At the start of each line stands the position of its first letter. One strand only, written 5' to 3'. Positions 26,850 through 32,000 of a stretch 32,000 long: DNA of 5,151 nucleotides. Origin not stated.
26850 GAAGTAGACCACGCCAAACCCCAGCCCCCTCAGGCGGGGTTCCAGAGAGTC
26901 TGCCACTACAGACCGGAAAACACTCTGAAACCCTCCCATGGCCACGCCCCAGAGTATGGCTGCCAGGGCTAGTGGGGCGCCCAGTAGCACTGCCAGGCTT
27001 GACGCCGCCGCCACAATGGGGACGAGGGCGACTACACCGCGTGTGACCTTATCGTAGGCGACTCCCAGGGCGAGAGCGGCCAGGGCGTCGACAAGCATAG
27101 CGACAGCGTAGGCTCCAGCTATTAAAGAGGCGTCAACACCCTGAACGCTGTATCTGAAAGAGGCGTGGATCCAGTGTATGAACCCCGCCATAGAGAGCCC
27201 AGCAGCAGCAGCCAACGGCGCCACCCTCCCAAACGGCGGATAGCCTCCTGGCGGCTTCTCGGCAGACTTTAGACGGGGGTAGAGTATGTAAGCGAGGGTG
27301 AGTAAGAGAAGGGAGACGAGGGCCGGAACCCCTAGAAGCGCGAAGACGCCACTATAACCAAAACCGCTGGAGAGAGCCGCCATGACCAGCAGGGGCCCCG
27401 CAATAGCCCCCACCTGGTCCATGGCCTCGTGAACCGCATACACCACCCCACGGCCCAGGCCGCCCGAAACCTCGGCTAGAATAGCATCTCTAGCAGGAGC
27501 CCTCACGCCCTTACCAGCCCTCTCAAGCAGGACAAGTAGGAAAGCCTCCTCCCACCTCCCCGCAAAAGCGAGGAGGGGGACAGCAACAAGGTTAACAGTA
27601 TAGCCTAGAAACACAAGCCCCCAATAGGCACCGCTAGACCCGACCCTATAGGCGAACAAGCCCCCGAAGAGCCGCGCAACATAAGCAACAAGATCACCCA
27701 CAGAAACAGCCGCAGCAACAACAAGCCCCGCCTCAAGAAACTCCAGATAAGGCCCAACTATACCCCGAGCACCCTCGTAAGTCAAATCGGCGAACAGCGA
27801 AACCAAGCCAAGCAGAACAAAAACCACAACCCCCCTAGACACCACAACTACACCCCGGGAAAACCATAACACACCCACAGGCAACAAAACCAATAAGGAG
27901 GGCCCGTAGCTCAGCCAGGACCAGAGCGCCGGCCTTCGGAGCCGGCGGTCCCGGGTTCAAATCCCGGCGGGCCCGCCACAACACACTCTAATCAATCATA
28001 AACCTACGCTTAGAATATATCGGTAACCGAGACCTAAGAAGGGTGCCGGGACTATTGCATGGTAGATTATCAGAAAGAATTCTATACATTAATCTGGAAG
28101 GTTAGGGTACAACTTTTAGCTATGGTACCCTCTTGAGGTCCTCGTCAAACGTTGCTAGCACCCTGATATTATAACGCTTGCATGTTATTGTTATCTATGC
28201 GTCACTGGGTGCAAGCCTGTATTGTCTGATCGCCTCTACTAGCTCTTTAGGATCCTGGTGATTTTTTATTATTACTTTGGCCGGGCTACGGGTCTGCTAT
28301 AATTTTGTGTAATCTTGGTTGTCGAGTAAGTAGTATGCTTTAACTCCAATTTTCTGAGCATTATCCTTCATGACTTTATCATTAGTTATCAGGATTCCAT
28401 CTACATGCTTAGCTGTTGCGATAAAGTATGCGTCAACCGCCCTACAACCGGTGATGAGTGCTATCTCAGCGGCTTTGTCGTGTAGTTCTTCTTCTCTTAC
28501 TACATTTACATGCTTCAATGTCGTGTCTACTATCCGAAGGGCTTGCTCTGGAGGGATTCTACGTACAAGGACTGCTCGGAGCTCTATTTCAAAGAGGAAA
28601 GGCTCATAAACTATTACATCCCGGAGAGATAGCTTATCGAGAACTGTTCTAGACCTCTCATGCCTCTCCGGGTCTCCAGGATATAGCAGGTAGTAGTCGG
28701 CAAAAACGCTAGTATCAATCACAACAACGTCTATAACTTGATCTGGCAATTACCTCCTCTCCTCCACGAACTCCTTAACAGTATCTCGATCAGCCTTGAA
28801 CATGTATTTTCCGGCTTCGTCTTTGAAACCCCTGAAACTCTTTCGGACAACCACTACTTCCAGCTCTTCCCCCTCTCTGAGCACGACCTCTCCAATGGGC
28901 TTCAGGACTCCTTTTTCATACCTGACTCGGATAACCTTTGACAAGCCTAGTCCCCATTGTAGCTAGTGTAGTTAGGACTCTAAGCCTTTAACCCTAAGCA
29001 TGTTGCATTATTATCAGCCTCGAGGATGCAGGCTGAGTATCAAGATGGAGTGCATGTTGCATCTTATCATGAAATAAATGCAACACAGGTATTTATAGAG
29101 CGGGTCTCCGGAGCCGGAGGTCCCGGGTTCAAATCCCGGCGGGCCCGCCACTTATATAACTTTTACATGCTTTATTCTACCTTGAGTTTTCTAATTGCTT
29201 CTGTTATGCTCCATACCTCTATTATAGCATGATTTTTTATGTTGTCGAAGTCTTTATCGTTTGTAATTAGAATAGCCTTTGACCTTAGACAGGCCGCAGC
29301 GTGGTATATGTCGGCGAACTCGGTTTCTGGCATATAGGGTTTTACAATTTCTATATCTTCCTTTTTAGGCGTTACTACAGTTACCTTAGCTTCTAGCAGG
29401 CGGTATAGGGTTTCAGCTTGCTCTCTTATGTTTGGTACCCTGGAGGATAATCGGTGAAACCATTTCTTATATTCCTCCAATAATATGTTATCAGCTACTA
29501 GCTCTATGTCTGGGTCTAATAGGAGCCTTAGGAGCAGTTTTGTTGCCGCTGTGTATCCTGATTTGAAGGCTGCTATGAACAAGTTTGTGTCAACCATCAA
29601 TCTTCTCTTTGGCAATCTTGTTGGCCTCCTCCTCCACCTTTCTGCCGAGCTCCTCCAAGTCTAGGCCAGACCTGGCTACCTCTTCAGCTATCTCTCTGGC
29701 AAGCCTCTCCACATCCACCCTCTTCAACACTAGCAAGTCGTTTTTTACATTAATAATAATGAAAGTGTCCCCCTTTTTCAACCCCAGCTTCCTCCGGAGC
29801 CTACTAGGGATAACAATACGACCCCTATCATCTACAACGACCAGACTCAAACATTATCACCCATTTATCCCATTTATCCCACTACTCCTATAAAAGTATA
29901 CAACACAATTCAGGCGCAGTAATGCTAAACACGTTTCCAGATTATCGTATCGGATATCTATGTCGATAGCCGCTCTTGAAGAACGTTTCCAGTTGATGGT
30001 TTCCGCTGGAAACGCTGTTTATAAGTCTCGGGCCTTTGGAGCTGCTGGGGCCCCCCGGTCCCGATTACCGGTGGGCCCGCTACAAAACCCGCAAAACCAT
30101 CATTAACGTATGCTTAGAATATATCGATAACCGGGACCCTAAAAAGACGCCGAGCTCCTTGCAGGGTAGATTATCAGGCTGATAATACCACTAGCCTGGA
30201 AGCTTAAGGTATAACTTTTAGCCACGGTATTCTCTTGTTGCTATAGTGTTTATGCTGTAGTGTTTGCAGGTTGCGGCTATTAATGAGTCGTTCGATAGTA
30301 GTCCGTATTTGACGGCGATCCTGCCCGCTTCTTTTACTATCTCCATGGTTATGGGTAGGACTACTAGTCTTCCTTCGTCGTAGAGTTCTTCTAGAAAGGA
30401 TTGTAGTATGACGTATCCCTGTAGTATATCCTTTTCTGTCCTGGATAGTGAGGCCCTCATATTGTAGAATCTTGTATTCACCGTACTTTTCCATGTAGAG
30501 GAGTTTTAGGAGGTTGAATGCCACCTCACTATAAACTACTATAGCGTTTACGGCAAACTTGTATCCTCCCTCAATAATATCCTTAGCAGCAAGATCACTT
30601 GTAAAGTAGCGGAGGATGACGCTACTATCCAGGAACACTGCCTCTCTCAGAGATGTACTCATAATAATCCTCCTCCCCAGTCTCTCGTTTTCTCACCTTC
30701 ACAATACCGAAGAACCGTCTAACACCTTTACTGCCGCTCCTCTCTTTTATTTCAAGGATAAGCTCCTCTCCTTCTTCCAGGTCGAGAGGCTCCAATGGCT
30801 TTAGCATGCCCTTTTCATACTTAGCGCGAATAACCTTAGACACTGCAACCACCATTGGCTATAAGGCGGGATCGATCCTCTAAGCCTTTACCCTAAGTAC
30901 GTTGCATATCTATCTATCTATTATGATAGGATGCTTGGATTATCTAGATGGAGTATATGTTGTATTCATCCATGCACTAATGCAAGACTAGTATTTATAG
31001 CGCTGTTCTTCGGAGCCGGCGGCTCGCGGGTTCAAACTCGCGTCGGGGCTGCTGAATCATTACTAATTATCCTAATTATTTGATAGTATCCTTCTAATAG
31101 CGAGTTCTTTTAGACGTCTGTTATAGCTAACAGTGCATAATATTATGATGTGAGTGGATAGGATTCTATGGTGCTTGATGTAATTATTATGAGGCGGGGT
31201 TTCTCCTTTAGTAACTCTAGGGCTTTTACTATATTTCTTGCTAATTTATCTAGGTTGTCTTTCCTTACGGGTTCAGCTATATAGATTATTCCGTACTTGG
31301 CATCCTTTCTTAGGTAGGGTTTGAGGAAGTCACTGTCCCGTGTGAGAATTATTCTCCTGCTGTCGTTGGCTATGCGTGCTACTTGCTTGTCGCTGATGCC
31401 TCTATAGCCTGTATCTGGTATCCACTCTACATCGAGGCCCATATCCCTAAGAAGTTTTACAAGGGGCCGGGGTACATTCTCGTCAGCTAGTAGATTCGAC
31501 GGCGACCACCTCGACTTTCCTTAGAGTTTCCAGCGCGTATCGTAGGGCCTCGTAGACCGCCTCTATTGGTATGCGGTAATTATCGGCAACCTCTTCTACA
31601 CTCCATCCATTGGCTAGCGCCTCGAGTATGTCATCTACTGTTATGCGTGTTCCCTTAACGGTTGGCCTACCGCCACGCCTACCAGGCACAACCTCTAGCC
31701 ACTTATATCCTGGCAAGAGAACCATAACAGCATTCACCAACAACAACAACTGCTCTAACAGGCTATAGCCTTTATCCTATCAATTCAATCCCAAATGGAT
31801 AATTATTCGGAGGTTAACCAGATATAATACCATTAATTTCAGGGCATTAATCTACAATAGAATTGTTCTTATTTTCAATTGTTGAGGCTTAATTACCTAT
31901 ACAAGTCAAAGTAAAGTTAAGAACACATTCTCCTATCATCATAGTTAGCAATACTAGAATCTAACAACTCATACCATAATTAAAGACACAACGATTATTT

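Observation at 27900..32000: Tandem array of ~1-kb toxin-antitoxin cassettes, each bounded by a copy of the 3' part of tRNA-Arg(UCG), with no integrase in sight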

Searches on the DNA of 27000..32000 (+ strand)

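Call 6: search_rna_families(source=window, start=27000, end=32000, threshold=evalue, max_evalue=10, show_alignments=5)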
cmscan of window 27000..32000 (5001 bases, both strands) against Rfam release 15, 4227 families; matches with E-value up to 10: 5.
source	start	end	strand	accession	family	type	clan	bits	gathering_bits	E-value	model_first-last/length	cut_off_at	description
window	27900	27975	+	RF00005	tRNA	Gene; tRNA;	CL00001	65.2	29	5.2e-13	1-71/71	no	tRNA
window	27938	27974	+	RF01684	mascRNA-menRNA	Gene;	-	22.9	42.5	0.28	1-56/56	no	MALAT1-associated small cytoplasmic RNA/MEN beta RNA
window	29110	29146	+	RF01684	mascRNA-menRNA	Gene;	-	22.8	42.5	0.31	1-56/56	no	MALAT1-associated small cytoplasmic RNA/MEN beta RNA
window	29094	29139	+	RF02435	SpF41_sRNA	Gene; sRNA;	-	22.3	52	4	19-64/105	no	Streptococcus sRNA SpF41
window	28447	28472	+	RF01307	sR55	Gene; snRNA; snoRNA; CD-box;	-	16.3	35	2.4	1-65/65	no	Small nucleolar RNA sR55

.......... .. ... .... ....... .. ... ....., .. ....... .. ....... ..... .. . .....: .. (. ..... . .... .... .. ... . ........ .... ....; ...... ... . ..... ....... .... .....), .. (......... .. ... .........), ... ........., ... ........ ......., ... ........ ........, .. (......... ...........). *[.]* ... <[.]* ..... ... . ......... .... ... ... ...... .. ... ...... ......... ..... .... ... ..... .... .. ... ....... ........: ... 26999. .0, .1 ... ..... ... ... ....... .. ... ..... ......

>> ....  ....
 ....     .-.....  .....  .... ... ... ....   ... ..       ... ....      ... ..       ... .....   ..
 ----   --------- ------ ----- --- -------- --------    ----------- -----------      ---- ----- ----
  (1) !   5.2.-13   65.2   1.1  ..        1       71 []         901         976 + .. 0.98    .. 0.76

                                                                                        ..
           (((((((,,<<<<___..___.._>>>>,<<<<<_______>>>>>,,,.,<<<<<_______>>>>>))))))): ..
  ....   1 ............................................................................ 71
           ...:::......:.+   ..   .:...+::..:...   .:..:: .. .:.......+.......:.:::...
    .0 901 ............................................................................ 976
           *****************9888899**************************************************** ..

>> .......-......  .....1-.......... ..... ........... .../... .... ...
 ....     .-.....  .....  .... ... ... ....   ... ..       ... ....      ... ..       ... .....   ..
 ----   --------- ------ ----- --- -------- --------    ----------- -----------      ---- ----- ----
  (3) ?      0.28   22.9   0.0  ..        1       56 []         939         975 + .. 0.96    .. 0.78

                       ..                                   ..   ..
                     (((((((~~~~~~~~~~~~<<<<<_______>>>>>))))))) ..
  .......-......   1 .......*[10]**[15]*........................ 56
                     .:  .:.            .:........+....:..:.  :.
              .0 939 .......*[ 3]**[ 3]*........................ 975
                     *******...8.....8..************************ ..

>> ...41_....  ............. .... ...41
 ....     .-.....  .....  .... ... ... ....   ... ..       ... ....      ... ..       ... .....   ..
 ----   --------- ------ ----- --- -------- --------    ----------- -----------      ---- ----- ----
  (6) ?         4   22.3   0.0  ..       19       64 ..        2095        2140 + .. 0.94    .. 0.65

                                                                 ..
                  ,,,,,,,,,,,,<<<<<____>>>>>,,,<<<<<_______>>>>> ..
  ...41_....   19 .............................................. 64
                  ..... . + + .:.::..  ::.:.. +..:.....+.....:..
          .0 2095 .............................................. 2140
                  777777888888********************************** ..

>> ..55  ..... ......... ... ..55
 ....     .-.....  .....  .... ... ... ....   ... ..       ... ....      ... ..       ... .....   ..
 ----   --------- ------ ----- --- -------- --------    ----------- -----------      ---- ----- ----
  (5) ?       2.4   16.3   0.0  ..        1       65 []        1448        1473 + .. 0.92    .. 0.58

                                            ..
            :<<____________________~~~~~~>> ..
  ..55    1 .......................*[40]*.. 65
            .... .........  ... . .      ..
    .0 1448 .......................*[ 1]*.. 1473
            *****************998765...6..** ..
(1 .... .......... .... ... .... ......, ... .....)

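Call 33: search_dna_similar(query=window:27900-32000:+, collection=phages, mode=distant, max_rows=15)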
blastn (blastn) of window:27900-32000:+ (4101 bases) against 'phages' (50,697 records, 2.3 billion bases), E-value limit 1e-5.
Records with a match: 18; places in all: 18; records where one place covers at least 80% of the query: 0.
Best place of each record, by identity: 95-99% 3; 90-95% 13; 80-90% 2.
By first word of the organism name: Sulfolobus 16; Betafusellovirus 2.
By host as written in the record: Sulfolobus islandicus 10; - 4; Acidianus brierleyi DSM1651 2; Sulfolobus sp. E5-1 2.
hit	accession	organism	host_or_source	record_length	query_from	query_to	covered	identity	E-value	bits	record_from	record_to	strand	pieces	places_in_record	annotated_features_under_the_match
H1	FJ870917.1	Betafusellovirus yellowstonense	Acidianus brierleyi DSM1651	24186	6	1252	3%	83.3%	5e-6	122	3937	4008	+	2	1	integrase | hypothetical protein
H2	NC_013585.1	Betafusellovirus yellowstonense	Acidianus brierleyi DSM1651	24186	6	1252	3%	83.3%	5e-6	122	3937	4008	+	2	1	integrase | hypothetical protein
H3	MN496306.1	Sulfolobus spindle-shaped virus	Sulfolobus sp. E5-1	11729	32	1249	2%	94.7%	2e-10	150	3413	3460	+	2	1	integrase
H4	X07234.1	Sulfolobus spindle-shaped virus 1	-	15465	33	1249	2%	95.5%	7e-10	143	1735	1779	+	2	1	ORF D-335 | integration site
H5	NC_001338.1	Sulfolobus spindle-shaped virus 1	-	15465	33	1249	2%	95.5%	7e-10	143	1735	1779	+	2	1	int: integrase | int: integration site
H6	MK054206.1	Sulfolobus spindle-shaped virus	Mutnovsky Volcano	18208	33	1248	2%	94.2%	3e-9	135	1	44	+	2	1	hypothetical protein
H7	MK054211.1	Sulfolobus spindle-shaped virus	Sulfolobus islandicus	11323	33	1248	2%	94.2%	3e-9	135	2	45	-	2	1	hypothetical protein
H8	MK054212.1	Sulfolobus spindle-shaped virus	Sulfolobus islandicus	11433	33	1248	2%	94.2%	3e-9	135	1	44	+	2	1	hypothetical protein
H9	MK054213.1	Sulfolobus spindle-shaped virus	Sulfolobus islandicus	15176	33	1248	2%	94.2%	3e-9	135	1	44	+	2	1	hypothetical protein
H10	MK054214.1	Sulfolobus spindle-shaped virus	Sulfolobus islandicus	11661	33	1248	2%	94.2%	3e-9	135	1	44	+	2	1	hypothetical protein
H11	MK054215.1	Sulfolobus spindle-shaped virus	Sulfolobus islandicus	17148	33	1248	2%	94.2%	3e-9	135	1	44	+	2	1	hypothetical protein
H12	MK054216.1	Sulfolobus spindle-shaped virus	Sulfolobus islandicus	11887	33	1248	2%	94.2%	3e-9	135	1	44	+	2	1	hypothetical protein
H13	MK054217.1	Sulfolobus spindle-shaped virus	Sulfolobus islandicus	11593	33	1248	2%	94.2%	3e-9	135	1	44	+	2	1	hypothetical protein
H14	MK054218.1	Sulfolobus spindle-shaped virus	Sulfolobus islandicus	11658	33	1248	2%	94.2%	3e-9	135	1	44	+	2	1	hypothetical protein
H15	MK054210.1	Sulfolobus spindle-shaped virus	Sulfolobus islandicus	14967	33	1248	2%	94.2%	3e-8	135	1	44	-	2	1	hypothetical protein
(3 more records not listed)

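Call 34: search_dna_similar(query=window:27900-32000:+, collection=plasmids, mode=distant, max_rows=15)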
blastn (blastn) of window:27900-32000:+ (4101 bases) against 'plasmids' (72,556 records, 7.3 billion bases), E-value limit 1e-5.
Records with a match: 10; places in all: 11; records where one place covers at least 80% of the query: 0.
Best place of each record, by identity: 90-95% 1; 80-90% 9.
By first word of the organism name: Natribaculum 2; Haloplanus 1; Natrinema 1; Halobaculum 1; Halorussus 1; Halosimplex 1; Haloferacaceae 1; Mycobacterium 1; Saccharolobus 1.
By predicted mobility (MOB-suite, as given by PLSDB): non-mobilizable 9; mobilizable 1.
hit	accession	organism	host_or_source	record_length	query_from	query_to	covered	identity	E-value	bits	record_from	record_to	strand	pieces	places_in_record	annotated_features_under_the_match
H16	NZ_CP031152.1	Haloplanus rubicundus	solar salt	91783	4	72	2%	81.2%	4e-6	64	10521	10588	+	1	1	none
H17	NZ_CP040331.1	Natrinema versiforme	-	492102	4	72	2%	81.2%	4e-6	64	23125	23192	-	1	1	none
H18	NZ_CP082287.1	Halobaculum roseum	cell culture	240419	4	72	2%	81.2%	4e-6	64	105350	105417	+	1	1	none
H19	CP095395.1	Natribaculum longum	cell culture,saline soil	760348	4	72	2%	81.2%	4e-6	64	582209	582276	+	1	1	none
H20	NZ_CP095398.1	Natribaculum luteum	cell culture,brine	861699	4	72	2%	81.2%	4e-6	64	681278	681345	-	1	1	none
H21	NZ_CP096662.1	Halorussus limi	cell culture,saline soil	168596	4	72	2%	81.2%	4e-6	64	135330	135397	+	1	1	none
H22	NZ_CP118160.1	Halosimplex aquaticum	cell culture,solar salterns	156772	4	72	2%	81.2%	4e-6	64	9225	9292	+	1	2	none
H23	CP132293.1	Haloferacaceae archaeon XH8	cell culture,Pickle salt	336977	4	72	2%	81.2%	4e-6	64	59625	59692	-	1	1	record has no annotation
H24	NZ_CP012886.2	Mycobacterium intracellulare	sputum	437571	6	70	2%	83.1%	1e-6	65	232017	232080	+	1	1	none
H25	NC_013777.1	Saccharolobus solfataricus P2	-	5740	1207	1248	1%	92.9%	4e-6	64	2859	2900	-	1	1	integrase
